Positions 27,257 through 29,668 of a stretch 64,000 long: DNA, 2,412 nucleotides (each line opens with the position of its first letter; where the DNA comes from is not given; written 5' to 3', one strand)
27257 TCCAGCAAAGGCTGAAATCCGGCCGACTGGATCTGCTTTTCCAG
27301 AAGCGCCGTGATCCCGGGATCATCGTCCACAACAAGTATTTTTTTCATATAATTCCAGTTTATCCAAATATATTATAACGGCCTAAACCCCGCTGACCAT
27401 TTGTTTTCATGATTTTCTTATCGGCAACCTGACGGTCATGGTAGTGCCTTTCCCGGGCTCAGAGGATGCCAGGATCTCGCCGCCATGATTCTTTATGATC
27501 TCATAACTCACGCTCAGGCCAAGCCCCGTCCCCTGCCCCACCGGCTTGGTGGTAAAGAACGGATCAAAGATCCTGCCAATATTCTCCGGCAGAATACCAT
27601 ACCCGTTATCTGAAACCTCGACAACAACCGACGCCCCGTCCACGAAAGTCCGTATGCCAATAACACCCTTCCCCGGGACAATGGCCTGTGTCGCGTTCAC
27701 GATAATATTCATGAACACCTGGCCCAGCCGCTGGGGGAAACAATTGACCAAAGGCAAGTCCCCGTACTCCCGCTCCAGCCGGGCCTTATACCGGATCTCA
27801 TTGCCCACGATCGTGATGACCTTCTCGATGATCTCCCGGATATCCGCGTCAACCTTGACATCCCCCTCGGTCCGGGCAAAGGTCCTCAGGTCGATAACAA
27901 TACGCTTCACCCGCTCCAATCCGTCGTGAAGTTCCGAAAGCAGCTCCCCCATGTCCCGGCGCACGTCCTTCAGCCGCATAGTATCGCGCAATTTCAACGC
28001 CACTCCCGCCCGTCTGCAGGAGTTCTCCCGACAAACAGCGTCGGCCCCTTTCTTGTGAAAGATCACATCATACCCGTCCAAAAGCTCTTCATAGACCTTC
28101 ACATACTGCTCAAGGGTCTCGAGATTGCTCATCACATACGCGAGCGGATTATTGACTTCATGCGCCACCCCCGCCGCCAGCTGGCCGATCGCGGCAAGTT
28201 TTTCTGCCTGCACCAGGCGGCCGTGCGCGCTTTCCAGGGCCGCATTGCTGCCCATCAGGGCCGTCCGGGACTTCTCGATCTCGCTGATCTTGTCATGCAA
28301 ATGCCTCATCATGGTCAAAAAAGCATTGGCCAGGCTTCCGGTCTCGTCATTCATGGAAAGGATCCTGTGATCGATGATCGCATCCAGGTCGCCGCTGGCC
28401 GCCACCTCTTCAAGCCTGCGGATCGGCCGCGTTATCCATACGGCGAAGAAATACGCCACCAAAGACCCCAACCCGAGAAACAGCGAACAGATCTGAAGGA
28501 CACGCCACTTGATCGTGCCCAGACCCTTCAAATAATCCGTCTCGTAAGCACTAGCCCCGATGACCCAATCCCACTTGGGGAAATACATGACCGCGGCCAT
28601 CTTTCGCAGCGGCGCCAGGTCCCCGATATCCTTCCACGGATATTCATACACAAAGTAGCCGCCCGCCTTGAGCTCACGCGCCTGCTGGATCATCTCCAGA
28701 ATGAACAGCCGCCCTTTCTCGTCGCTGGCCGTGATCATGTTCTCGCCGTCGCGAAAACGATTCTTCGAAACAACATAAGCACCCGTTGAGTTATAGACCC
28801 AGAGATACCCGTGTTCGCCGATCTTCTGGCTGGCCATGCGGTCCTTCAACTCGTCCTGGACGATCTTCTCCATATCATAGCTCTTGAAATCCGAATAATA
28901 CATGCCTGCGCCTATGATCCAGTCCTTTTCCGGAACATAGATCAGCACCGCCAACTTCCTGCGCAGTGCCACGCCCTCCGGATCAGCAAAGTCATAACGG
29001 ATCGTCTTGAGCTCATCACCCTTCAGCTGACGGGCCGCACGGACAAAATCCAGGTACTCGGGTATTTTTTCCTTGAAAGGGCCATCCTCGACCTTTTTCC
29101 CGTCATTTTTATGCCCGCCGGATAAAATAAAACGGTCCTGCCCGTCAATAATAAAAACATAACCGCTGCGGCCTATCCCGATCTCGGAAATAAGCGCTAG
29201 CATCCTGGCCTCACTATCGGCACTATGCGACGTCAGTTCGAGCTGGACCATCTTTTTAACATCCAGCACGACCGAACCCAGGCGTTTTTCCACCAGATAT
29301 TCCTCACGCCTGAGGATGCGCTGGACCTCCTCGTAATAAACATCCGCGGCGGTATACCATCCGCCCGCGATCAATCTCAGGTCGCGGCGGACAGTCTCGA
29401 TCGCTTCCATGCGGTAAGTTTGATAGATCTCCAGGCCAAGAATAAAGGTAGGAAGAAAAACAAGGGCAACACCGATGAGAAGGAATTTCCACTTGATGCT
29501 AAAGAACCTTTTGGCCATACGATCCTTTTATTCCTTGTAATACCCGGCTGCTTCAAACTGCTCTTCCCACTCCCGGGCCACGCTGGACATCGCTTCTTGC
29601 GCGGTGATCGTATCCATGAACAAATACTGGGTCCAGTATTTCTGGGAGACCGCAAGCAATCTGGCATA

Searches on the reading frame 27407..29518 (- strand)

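Call 20: search_protein_families(library=pfam, proteins=[window:27407-29518:-], max_evalue=0.001)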
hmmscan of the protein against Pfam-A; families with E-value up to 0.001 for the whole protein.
window:27407-29518:- (703 aa): 6 families
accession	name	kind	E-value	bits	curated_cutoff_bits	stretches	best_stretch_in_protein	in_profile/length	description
PF17201.10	Cache_3-Cache_2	-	1.7e-32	113.4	27.7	2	219-333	186-293/299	Cache 3/Cache 2 fusion domain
PF08269.17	dCache_2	-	1.7e-32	113.2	26.5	1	110-328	85-296/298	Cache domain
PF17200.10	sCache_2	-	3.5e-30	105.4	25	2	221-328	38-144/155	Single Cache domain 2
PF02518.31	HATPase_c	-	4.8e-24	85.4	26.4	1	596-701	4-110/111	Histidine kinase-, DNA gyrase B-, and HSP90-like ATPase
PF00512.31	HisKA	-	2.1e-07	31.3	26.9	1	445-472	3-30/66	His Kinase A (phospho-acceptor) domain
PF02743.24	dCache_1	-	3.9e-07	30.3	45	0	108-149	157-206/240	Cache domain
